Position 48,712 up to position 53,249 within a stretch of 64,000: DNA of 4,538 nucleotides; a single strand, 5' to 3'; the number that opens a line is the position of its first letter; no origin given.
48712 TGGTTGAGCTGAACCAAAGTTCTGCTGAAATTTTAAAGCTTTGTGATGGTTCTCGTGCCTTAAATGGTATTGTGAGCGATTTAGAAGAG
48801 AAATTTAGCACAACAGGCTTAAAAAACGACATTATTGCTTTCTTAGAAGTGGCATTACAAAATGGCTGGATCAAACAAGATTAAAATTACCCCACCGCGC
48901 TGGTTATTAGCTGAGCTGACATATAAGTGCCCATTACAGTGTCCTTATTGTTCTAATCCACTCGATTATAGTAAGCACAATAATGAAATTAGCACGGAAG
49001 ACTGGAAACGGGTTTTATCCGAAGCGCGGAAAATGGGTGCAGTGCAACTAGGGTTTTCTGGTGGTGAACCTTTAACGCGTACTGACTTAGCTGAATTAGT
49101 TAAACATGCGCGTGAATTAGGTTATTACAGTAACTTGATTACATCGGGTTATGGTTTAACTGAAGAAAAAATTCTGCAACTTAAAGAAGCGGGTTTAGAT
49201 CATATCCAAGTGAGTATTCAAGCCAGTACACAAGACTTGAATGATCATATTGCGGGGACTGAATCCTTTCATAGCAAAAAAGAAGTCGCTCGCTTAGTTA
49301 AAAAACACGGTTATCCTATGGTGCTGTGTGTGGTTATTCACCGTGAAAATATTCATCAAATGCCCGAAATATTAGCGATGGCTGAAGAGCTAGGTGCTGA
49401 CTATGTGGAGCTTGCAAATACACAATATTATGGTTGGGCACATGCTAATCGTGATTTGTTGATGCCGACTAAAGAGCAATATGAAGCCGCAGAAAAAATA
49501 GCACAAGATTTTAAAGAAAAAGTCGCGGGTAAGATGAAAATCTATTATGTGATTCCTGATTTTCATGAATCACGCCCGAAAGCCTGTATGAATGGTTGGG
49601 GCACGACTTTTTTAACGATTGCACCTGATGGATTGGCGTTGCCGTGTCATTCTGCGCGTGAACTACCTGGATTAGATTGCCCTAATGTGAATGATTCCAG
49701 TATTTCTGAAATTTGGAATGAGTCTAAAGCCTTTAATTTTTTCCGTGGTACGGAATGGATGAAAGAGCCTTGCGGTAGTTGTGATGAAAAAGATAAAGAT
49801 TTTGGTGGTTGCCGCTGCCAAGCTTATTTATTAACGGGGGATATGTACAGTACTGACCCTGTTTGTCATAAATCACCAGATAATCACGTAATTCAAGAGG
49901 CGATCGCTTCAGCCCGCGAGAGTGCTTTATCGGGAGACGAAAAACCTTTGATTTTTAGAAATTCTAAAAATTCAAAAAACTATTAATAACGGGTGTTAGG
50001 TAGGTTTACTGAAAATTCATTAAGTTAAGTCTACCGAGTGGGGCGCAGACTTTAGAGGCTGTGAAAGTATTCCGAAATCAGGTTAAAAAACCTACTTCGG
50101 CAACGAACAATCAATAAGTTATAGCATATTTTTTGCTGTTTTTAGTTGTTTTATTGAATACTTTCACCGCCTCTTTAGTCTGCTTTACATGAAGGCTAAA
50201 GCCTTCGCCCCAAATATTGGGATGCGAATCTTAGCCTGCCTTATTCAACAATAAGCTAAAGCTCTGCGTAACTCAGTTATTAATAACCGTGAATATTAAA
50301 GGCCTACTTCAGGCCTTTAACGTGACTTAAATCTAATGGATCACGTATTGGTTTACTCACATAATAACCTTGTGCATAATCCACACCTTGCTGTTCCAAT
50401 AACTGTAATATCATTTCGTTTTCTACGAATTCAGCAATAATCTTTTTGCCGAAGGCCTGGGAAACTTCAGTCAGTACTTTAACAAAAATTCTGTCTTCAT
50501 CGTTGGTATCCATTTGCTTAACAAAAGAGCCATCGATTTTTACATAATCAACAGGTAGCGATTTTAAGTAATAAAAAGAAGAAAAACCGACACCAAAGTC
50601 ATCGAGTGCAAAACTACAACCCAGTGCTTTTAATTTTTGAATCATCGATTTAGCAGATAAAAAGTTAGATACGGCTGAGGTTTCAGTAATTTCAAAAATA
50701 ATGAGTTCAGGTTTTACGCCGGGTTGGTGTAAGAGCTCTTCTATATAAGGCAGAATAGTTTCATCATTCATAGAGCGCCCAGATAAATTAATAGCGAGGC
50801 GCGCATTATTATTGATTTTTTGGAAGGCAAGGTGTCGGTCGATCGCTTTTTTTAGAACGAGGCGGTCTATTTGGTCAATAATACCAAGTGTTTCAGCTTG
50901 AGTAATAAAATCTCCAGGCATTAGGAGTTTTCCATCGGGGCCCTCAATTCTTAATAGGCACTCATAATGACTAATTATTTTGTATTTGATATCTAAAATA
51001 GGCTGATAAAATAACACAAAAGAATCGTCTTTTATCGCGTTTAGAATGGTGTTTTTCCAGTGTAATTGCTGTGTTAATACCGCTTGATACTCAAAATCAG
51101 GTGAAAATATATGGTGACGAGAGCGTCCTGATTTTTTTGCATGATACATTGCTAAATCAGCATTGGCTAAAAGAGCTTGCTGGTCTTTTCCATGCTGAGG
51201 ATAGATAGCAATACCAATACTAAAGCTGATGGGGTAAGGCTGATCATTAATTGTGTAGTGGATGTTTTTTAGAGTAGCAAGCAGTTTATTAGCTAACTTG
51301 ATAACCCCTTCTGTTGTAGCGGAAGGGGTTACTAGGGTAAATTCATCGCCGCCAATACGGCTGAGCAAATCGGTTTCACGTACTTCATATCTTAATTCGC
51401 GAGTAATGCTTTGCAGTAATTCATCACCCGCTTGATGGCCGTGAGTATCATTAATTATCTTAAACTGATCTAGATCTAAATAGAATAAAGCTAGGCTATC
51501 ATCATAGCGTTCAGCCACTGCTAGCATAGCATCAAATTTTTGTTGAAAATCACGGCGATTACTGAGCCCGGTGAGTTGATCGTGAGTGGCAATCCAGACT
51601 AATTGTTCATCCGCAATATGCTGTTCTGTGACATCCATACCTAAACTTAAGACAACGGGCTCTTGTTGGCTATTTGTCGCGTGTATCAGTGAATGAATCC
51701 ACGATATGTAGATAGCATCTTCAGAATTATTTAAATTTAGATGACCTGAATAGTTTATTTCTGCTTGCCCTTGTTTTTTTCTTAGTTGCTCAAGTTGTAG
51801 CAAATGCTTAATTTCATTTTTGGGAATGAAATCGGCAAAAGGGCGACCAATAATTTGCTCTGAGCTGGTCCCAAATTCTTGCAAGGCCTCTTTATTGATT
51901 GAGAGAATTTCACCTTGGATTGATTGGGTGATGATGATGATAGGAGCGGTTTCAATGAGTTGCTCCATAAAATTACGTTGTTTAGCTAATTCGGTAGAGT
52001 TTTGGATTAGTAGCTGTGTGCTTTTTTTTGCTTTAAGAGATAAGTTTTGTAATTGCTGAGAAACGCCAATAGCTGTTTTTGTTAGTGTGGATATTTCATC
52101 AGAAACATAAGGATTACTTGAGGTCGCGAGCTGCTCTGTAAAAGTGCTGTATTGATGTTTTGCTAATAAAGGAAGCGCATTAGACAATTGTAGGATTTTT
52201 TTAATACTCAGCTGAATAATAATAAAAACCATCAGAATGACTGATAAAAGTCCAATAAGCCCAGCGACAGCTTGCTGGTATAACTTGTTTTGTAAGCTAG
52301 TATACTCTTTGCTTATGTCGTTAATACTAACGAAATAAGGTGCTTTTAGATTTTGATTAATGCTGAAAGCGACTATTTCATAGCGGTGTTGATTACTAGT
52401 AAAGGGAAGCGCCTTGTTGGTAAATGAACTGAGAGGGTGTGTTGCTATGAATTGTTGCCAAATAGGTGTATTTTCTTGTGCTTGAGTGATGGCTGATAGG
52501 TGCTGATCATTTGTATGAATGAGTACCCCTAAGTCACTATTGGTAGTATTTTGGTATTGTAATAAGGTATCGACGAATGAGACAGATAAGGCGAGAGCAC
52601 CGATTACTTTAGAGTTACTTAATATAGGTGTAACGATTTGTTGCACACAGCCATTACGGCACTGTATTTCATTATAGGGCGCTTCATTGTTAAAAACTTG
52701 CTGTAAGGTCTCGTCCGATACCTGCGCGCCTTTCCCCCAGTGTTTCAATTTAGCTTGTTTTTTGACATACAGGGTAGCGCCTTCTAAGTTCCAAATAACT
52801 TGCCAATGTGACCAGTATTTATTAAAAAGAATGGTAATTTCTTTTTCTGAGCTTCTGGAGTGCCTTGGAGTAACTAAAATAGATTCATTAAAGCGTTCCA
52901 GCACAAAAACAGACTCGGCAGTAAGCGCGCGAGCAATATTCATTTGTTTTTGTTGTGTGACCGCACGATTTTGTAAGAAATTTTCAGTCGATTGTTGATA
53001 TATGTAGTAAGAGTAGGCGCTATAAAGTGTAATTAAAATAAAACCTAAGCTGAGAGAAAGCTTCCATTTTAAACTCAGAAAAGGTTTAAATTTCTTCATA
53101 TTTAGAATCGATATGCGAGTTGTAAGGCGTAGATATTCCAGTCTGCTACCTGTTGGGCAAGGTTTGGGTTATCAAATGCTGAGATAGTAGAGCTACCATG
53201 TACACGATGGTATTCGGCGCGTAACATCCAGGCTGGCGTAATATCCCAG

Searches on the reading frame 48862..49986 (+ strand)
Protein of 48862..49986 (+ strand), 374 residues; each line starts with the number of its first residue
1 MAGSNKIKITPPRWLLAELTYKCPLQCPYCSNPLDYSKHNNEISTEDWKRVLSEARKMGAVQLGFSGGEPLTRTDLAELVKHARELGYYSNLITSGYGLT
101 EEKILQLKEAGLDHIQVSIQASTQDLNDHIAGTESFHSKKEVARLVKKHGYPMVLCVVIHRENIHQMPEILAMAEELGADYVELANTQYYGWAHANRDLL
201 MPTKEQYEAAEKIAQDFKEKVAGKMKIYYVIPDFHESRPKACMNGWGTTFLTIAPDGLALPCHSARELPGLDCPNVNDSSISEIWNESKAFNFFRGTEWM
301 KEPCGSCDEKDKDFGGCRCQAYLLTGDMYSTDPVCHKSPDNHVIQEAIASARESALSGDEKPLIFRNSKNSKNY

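Call 77: search_protein_families(library=pfam, proteins=[window:48862-49986:+], max_evalue=0.000001)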
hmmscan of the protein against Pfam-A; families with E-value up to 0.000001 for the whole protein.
window:48862-49986:+ (374 aa): 3 families
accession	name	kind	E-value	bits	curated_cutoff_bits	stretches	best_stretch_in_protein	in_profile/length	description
PF04055.27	Radical_SAM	-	8.1e-29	101.4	29.5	1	19-173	3-165/166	Radical SAM superfamily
PF13353.11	Fer4_12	-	8.3e-09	36.3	22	1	22-121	14-115/137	4Fe-4S single cluster domain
PF13186.11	SPASM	-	3.2e-08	34.2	21.5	1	245-308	2-67/67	Iron-sulfur cluster-binding domain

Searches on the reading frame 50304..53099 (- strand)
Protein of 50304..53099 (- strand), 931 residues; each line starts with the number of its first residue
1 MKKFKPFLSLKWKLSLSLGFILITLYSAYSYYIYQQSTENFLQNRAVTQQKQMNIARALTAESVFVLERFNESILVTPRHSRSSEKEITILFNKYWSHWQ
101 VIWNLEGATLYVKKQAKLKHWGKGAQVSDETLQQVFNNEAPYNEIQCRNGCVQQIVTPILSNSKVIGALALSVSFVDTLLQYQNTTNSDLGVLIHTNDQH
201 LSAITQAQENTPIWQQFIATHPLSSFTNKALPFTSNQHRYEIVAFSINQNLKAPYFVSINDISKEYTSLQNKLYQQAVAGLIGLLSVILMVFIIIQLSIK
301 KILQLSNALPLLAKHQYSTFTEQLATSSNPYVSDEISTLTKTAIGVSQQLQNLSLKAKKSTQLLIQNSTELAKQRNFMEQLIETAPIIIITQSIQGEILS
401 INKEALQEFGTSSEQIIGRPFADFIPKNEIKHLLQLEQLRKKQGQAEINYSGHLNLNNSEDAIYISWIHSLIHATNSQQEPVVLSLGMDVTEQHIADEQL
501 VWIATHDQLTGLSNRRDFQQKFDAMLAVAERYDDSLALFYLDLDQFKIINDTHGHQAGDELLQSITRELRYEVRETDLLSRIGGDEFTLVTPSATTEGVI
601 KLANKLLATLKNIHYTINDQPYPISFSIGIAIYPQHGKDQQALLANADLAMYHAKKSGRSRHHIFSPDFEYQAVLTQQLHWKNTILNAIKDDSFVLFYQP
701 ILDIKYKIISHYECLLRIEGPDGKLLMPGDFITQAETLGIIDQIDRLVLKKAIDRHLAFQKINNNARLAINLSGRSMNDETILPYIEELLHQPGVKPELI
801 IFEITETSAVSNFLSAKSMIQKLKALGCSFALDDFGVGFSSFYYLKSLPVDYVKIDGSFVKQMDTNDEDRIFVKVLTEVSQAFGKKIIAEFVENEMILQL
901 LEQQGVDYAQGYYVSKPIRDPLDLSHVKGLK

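Call 77: search_protein_families(library=pfam, proteins=[window:50304-53099:-], max_evalue=0.000001)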
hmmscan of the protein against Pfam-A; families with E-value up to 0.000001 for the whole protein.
window:50304-53099:- (931 aa): 3 families
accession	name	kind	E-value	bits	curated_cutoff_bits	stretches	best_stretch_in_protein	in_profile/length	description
PF00563.25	EAL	-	2.1e-68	230.7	31.3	1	683-917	2-236/236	EAL domain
PF00990.26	GGDEF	-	3.1e-44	151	23.8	1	504-661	1-161/161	Diguanylate cyclase, GGDEF domain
PF14827.12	dCache_3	-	1.2e-11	45.1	25.7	1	82-222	45-198/239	Double sensory domain of two-component sensor kinase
